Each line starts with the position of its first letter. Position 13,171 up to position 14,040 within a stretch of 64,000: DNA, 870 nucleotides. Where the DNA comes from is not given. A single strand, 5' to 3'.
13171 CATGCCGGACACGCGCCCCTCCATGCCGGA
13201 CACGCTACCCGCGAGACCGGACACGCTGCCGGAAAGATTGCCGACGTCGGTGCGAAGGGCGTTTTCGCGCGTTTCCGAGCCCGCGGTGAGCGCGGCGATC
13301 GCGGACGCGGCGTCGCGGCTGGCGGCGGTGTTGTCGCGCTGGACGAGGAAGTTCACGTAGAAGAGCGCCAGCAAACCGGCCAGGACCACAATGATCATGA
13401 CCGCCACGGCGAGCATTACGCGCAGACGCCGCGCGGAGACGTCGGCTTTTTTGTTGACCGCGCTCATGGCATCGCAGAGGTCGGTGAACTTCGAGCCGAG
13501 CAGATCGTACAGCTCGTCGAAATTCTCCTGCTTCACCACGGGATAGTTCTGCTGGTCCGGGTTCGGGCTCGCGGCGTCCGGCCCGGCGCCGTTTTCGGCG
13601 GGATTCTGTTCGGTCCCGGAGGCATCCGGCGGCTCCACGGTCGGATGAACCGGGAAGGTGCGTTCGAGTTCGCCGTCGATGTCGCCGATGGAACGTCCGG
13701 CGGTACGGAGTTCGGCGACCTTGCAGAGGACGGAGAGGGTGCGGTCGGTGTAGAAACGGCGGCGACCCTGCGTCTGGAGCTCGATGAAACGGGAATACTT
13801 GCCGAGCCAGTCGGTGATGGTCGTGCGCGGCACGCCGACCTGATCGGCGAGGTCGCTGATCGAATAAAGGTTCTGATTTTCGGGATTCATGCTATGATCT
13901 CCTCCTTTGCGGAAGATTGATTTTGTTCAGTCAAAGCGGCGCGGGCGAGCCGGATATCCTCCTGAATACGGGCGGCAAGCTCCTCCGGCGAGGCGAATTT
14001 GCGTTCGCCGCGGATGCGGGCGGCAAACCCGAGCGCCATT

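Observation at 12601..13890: Membrane-spanning MerR-type HTH protein with a ~240-aa extracytoplasmic coiled coil: a DNA-to-envelope tether or an unusual transmembrane regulator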

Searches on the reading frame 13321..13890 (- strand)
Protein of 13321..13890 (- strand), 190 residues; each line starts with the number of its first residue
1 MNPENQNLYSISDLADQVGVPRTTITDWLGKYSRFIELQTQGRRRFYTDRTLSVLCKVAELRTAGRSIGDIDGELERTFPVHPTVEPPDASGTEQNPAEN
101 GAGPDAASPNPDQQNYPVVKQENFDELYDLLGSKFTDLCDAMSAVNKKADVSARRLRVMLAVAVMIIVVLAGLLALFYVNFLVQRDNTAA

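Call 15: search_protein_representatives(protein=window:13321-13890:-)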
Query: 190 residues. Proteins with E-value up to 0.001 (for the whole library): 224; up to 1e-10: 171; up to 1e-30: 10. The best 150 are listed.
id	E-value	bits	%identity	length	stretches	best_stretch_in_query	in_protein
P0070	5.1e-94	329.7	81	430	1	1-190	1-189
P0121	9.6e-88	309.3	77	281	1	1-189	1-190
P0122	1.5e-81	289.1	86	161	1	1-164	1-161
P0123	5.4e-52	192.8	97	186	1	1-92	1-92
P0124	5.2e-51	189.6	57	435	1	6-180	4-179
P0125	2.1e-48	181.1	89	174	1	1-93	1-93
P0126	9.0e-43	162.8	48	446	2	4-101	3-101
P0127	1.3e-41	159.0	48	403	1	5-180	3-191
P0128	3.2e-33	131.7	65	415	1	86-189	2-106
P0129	5.2e-32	127.7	48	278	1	6-178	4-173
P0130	1.1e-27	113.7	40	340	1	8-176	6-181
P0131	1.7e-26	109.8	35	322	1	5-183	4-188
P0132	1.1e-25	107.1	39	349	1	7-171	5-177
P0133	1.3e-24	103.6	35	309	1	7-177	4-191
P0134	8.0e-24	101.0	37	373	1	6-185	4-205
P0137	3.3e-23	99.0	35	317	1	6-176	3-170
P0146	1.8e-21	93.3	41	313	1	3-175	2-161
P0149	7.5e-21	91.4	37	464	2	8-92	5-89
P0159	7.1e-20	88.2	34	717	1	8-183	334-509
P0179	5.0e-18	82.2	35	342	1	8-175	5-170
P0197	6.8e-17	78.5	40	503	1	7-120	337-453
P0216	7.2e-16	75.1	35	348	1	1-168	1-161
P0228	4.5e-15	72.5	49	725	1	8-93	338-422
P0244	5.4e-14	69.0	26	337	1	6-177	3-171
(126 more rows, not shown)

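Call 18: list_cluster_members(proteins=[P0124, P0126, P0127, P0130, P0131, P0133, P0137, P0146, P0159, P0179])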
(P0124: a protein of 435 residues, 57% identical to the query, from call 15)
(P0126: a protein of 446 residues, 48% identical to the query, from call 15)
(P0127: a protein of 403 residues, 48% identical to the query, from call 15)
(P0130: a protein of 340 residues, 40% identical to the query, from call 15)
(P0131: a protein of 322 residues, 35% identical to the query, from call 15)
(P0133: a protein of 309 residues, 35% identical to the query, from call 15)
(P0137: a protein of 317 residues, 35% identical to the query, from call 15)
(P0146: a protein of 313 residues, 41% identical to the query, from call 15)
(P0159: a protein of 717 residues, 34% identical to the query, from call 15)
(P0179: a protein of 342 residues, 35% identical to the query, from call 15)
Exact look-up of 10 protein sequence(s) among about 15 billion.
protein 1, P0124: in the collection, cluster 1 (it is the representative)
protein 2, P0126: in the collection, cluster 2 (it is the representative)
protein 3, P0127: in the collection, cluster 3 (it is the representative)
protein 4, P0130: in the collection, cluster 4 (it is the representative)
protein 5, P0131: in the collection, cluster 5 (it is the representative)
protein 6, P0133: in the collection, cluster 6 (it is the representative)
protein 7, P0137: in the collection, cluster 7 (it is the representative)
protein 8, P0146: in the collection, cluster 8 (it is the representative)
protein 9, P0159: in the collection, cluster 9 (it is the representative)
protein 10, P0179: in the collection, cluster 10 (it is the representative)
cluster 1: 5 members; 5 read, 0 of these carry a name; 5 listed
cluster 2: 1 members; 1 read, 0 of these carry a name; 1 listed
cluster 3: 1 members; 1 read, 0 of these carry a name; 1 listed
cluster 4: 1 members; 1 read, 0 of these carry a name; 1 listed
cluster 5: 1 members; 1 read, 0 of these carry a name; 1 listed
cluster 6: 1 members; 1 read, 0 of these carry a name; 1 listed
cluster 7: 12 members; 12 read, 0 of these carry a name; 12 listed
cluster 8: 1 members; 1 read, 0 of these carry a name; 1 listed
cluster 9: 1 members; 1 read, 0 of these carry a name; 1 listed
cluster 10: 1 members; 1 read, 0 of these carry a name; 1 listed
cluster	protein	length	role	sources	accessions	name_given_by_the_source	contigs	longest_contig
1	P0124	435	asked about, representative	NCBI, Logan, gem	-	-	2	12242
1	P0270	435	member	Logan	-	-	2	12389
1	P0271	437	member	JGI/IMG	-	-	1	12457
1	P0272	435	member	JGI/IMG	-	-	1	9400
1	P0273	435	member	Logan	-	-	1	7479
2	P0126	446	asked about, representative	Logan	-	-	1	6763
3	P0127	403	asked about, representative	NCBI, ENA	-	-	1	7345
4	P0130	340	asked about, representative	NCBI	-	-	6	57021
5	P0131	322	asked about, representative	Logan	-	-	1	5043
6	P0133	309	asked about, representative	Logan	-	-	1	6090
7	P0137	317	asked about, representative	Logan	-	-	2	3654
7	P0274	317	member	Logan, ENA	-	-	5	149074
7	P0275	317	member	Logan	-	-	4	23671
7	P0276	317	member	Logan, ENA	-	-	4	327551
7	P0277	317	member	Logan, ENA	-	-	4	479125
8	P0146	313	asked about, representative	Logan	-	-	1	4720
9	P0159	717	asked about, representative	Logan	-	-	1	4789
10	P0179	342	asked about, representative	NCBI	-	-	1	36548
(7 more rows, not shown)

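Call 23: search_protein_families(library=pfam, proteins=[P0159, P0228, P0197, P0137, P0130, P0244, P0216, P0149], max_evalue=0.01)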
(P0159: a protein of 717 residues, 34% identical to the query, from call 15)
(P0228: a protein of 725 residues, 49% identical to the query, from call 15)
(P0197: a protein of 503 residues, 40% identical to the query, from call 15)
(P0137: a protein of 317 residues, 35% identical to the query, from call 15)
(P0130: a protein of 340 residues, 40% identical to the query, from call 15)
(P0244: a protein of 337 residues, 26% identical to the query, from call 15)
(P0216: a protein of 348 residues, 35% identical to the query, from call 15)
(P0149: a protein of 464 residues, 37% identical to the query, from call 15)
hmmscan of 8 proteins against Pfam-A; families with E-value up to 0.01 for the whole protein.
P0159 (717 aa): 4 families
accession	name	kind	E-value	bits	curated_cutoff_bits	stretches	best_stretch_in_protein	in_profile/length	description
PF06574.18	FAD_syn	-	1.3e-39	136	27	1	22-173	7-157/158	FAD synthetase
PF01687.23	Flavokinase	-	1e-32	113.4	19.6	1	192-320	2-124/124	Riboflavin kinase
PF13411.12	MerR_1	-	1.4e-07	31.9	21.6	1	335-399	1-64/69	MerR HTH family regulatory protein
PF01467.32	CTP_transf_like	-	0.00052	20.7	21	1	26-90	2-57/133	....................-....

P0228 (725 aa): 4 families
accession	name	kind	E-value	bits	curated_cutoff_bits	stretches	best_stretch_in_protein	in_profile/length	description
PF06574.18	FAD_syn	-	1.6e-38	132.5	27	1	21-174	5-157/158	FAD synthetase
PF01687.23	Flavokinase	-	1.2e-31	110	19.6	1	193-320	2-124/124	Riboflavin kinase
PF13411.12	MerR_1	-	1.7e-08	34.9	21.6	1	339-401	1-62/69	MerR HTH family regulatory protein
PF01467.32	CTP_transf_like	-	0.005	17.5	21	0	27-91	2-57/133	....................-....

P0197 (503 aa): 5 families
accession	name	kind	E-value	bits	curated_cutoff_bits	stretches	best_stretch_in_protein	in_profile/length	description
PF06574.18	FAD_syn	-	7.4e-40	136.8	27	1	20-174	5-158/158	FAD synthetase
PF01687.23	Flavokinase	-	3.8e-31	108.3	19.6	1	194-319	4-124/124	Riboflavin kinase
PF13411.12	MerR_1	-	4.7e-08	33.5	21.6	1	339-401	1-62/69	MerR HTH family regulatory protein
PF05344.16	DUF746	-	0.0011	19.3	26.9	0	226-242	43-59/64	Domain of Unknown Function (DUF746)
PF01467.32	CTP_transf_like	-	0.0079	16.8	21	0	26-48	2-24/133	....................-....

P0137 (317 aa): 5 families
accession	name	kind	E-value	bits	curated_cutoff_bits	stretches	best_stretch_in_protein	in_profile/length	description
PF13411.12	MerR_1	-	1.1e-06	29.1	21.6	1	6-71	1-65/69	MerR HTH family regulatory protein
PF12728.13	HTH_17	-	0.0011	19.6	27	1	6-50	2-44/51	Helix-turn-helix domain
PF13384.12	HTH_23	-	0.0011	19.1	24.6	1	6-31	18-43/50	Homeodomain-like domain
PF13551.12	HTH_29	-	0.002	18.6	28.1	0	3-30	10-37/64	Winged helix-turn helix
PF01381.28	HTH_3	-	0.0085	16.5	23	0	2-29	6-33/55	Helix-turn-helix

P0130 (340 aa): 2 families
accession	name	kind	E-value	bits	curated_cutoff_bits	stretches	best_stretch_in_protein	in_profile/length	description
PF13411.12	MerR_1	-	1.5e-07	31.8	21.6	1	7-73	1-66/69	MerR HTH family regulatory protein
PF01381.28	HTH_3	-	0.004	17.6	23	0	7-27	10-30/55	Helix-turn-helix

P0244 (337 aa): 4 families
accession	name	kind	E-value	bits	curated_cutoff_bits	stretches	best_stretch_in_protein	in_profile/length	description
PF13411.12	MerR_1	-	2.7e-09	37.4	21.6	1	6-73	1-67/69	MerR HTH family regulatory protein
PF12728.13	HTH_17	-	0.00016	22.3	27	1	5-50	1-44/51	Helix-turn-helix domain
PF13384.12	HTH_23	-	0.0021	18.3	24.6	1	6-31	18-43/50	Homeodomain-like domain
PF25787.1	HTH_SB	-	0.0027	17.9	43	1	9-32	26-49/53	Sleeping Beauty transposase HTH domain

P0216 (348 aa): 2 families
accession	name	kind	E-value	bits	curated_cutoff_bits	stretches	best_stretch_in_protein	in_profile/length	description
PF13411.12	MerR_1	-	1e-09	38.8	21.6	1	9-76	1-67/69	MerR HTH family regulatory protein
PF13384.12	HTH_23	-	6.6e-06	26.2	24.6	1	9-32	18-41/50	Homeodomain-like domain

P0149 (464 aa): 1 family
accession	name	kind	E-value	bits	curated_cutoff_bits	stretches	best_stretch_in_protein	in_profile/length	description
PF13411.12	MerR_1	-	6.9e-08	32.9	21.6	1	6-74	1-68/69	MerR HTH family regulatory protein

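Call 51: find_encoding_contigs(protein=P0159, flank=3000, max_places=2)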
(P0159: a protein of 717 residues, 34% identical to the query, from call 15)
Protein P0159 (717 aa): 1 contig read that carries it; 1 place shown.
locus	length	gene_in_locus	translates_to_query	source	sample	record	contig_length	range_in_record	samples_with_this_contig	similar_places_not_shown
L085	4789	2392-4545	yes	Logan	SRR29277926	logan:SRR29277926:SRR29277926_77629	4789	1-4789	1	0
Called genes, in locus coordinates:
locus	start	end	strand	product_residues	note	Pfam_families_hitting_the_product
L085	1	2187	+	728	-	?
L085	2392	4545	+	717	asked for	PF06574:FAD_syn, PF01687:Flavokinase, PF13411:MerR_1 (weak)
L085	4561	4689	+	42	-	-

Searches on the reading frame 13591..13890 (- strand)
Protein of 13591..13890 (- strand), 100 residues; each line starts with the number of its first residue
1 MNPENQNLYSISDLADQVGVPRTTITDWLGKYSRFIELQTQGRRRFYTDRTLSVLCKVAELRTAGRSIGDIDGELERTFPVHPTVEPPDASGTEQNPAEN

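Call 11: search_solved_structures(query=window:13591-13890:-, max_evalue=1, show_alignments=3)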
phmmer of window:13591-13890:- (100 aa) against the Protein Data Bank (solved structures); distinct sequences matched with E-value up to 1: 4.
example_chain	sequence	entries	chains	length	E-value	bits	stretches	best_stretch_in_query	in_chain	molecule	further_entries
2ao9_A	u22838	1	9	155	0.061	17.1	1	4-61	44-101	Phage protein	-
6hlk_A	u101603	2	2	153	0.47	14.2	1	7-40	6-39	Redirecting phage packaging protein C (RppC)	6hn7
5e01_A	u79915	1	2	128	0.62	13.9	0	9-86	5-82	Uncharacterized HTH-type transcriptional regulator HI_0186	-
5d8c_A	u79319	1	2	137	0.79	13.5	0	9-86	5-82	MerR family regulator protein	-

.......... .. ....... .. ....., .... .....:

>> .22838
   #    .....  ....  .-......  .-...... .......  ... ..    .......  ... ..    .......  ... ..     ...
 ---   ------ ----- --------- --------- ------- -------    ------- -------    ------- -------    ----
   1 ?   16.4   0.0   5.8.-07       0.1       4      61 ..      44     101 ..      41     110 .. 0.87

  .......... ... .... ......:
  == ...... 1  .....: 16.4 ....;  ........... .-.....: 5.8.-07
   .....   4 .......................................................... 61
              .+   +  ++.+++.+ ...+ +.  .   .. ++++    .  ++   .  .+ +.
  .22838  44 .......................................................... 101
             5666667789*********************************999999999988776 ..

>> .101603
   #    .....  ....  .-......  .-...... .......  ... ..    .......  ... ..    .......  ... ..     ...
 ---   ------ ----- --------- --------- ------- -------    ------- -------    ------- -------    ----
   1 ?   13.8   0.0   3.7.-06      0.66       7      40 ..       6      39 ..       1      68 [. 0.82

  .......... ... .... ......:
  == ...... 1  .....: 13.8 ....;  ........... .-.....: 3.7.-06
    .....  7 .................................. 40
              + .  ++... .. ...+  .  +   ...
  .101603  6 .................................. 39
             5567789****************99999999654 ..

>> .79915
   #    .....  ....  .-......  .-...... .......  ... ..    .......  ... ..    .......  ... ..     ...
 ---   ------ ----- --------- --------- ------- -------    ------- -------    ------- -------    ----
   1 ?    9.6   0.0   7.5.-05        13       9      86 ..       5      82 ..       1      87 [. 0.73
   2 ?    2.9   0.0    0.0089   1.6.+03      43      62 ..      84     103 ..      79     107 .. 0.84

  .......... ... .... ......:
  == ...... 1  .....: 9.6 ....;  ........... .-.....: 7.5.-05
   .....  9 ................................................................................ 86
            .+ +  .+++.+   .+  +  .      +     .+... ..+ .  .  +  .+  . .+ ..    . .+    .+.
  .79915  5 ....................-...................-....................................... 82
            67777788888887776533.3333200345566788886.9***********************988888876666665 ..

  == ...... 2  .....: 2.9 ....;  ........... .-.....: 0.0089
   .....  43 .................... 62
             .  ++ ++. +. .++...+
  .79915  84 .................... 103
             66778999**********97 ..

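Call 31: search_solved_structures(query=A3, max_evalue=1, show_alignments=3)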
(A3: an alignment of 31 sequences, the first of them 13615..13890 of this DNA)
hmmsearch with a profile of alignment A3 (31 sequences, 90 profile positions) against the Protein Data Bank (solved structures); distinct sequences matched with E-value up to 1: 22.
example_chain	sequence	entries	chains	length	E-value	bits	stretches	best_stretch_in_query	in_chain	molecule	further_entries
2ao9_A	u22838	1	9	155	0.00076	22.5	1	5-41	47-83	Phage protein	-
8z4f_B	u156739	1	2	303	0.026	17.6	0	21-47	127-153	Pseudomurein endosiopeptidase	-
6hlk_A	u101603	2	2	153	0.057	16.5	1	2-36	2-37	Redirecting phage packaging protein C (RppC)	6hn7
4ua1_A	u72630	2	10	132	0.091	15.8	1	6-73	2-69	Regulatory protein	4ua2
3hh0_A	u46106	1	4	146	0.12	15.4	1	38-74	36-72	Transcriptional regulator, MerR family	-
4r4e_B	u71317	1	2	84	0.12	15.4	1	36-75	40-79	HTH-type transcriptional regulator GlnR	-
2jn6_A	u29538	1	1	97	0.24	14.5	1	8-32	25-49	Protein Cgl2762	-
2jml_A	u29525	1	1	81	0.37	13.9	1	6-68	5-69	DNA BINDING DOMAIN/TRANSCRIPTIONAL REGULATOR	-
2faz_A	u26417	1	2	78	0.44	13.6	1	33-77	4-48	Ubiquitin-like containing PHD and RING finger domains protein 1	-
2ia0_A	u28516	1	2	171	0.47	13.5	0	16-37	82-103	Putative HTH-type transcriptional regulator PF0864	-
3whp_A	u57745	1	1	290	0.48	13.5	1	1-75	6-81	Probable transcriptional regulator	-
5i41_B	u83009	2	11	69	0.49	13.5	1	11-70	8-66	Chromosome-anchoring protein RacA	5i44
7tec_A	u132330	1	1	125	0.51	13.4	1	37-74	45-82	HTH-type transcriptional regulator GlnR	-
5c8d_A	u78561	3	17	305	0.53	13.3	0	1-75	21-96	Light-dependent transcriptional regulator CarH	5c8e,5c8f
7pua_F9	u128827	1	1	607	0.54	13.3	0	47-76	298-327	mt-SAF9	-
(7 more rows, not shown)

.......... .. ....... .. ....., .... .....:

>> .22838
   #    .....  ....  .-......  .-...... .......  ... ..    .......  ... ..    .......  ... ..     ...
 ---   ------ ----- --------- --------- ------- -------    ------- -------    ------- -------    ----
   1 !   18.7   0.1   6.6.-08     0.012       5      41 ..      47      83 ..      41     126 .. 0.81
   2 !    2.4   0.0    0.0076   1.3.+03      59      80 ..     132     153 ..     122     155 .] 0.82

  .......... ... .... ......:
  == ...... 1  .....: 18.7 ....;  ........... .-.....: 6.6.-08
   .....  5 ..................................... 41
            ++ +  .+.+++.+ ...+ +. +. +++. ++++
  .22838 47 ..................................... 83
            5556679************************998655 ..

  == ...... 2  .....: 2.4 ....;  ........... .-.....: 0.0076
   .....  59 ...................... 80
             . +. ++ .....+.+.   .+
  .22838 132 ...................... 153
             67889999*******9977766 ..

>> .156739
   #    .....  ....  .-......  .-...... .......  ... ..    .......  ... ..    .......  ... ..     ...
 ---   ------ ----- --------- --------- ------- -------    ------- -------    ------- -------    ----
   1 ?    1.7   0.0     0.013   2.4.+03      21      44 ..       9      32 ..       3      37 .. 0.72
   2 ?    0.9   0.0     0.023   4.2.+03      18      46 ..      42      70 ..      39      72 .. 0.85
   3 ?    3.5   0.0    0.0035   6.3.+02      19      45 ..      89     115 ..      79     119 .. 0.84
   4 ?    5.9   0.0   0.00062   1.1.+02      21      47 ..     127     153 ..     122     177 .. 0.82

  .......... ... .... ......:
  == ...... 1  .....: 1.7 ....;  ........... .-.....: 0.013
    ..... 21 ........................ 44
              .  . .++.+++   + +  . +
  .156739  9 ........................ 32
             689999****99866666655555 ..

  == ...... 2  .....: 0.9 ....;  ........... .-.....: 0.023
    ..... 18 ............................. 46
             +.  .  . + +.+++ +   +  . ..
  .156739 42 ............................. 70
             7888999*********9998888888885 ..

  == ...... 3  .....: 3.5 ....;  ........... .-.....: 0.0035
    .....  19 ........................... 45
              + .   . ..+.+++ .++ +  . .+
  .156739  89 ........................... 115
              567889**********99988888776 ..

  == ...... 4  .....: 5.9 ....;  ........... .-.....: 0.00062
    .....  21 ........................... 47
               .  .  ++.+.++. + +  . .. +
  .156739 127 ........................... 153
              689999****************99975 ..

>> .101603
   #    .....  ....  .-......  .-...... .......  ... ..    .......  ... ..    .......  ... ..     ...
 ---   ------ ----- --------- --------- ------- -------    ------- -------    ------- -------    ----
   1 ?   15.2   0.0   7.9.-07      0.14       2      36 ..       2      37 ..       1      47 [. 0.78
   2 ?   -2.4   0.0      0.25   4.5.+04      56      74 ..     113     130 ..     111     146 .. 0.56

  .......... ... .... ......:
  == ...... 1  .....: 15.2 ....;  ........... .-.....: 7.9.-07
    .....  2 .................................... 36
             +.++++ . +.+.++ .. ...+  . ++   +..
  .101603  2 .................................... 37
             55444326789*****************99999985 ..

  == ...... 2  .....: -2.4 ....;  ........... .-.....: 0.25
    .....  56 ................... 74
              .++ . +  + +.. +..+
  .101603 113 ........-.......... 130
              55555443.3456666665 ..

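Call 35: predict_structure(alignment_id=A3)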
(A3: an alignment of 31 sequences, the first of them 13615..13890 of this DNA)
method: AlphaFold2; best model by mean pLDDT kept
length: 92 residues; sequences in the alignment: 31
mean_pLDDT: 82.4   pTM: 0.67
mean pLDDT of the five models: 82.4, 81.6, 81.1, 81.1, 80.7
residues with pLDDT >= 90: 46; 70-90: 28; 50-70: 9; < 50: 9
segments of 3 or more residues with pLDDT < 50: 85-88, 90-92
pLDDT, mean of each block of 10 residues (from residue 1): 67 93 92 88 88 93 91 87 52 39
secondary structure, 60 per line:
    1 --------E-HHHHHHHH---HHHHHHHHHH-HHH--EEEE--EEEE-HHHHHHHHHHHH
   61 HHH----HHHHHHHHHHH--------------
elements in order: H11-18 H22-31 E38-41 E44-47 H49-63 H68-78

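Call 37: fold_search(model_id=the predicted structure, library=pdb)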
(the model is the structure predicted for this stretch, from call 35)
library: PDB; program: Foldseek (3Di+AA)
matches with E <= 10: 885; with E <= 0.001: 0
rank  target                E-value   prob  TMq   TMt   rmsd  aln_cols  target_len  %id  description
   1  5c8e_G                4.0e-03  1.00  0.64  0.24   2.8        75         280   15  Crystal structure of Thermus thermophilus CarH bound to adenosylcobalamin and a 26-bp DNA segment (released 2015-09-30)
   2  5c8e_C                5.5e-03  1.00  0.65  0.25   2.8        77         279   14  Crystal structure of Thermus thermophilus CarH bound to adenosylcobalamin and a 26-bp DNA segment (released 2015-09-30)
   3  5i44_B                6.6e-03  1.00  0.59  0.77   1.9        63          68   21  Structure of RacA-DNA complex; P21 form (released 2016-05-04)
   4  3hh0_B                6.6e-03  1.00  0.63  0.46   2.2        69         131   23  Crystal structure of a transcriptional regulator, MerR family from Bacillus cereus (released 2009-05-26)
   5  5i44_A                8.5e-03  1.00  0.58  0.77   2.1        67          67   18  Structure of RacA-DNA complex; P21 form (released 2016-05-04)
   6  5c8d_F                1.0e-02  1.00  0.62  0.24   2.2        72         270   14  Crystal structure of full-length Thermus thermophilus CarH bound to adenosylcobalamin (dark state) (released 2015-09-30)
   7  5d90_C                1.1e-02  1.00  0.65  0.47   2.0        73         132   23  Crystal structure of HiNmlR, a MerR family regulator lacking the sensor domain, bound to promoter DNA (released 2016-06-29)
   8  5i41                  1.2e-02  1.00  0.60  0.80   1.9        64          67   20  Structure of the apo RacA DNA binding domain (released 2016-05-04)
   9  4r4e_A                1.3e-02  1.00  0.65  0.72   2.1        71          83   18  Structure of GlnR-DNA complex (released 2015-03-04)
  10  5d90_B                1.3e-02  1.00  0.61  0.47   2.4        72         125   24  Crystal structure of HiNmlR, a MerR family regulator lacking the sensor domain, bound to promoter DNA (released 2016-06-29)
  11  7xn2                  1.5e-02  1.00  0.61  0.40   2.9        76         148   16  Crystal structure of CvkR, a novel MerR-type transcriptional regulator (released 2023-03-08)
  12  5c8d_E                1.6e-02  1.00  0.63  0.23   2.2        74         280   16  Crystal structure of full-length Thermus thermophilus CarH bound to adenosylcobalamin (dark state) (released 2015-09-30)
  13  5d90_A                1.9e-02  1.00  0.61  0.47   2.4        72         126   24  Crystal structure of HiNmlR, a MerR family regulator lacking the sensor domain, bound to promoter DNA (released 2016-06-29)
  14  6jni_C                2.3e-02  1.00  0.65  0.48   2.4        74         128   20  Crystal structure of the transcriptional regulator CadR from P. putida in complex with Zinc(II) and DNA (released 2019-09-25)
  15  6jni_A                2.5e-02  1.00  0.67  0.44   2.3        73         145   22  Crystal structure of the transcriptional regulator CadR from P. putida in complex with Zinc(II) and DNA (released 2019-09-25)
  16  5i44_G                2.5e-02  1.00  0.60  0.78   1.8        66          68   20  Structure of RacA-DNA complex; P21 form (released 2016-05-04)
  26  5i44_K                3.0e-02  1.00  0.58  0.78   2.2        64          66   20  Structure of RacA-DNA complex; P21 form (released 2016-05-04)
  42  5i44_I                6.1e-02  1.00  0.58  0.79   1.7        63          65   19  Structure of RacA-DNA complex; P21 form (released 2016-05-04)
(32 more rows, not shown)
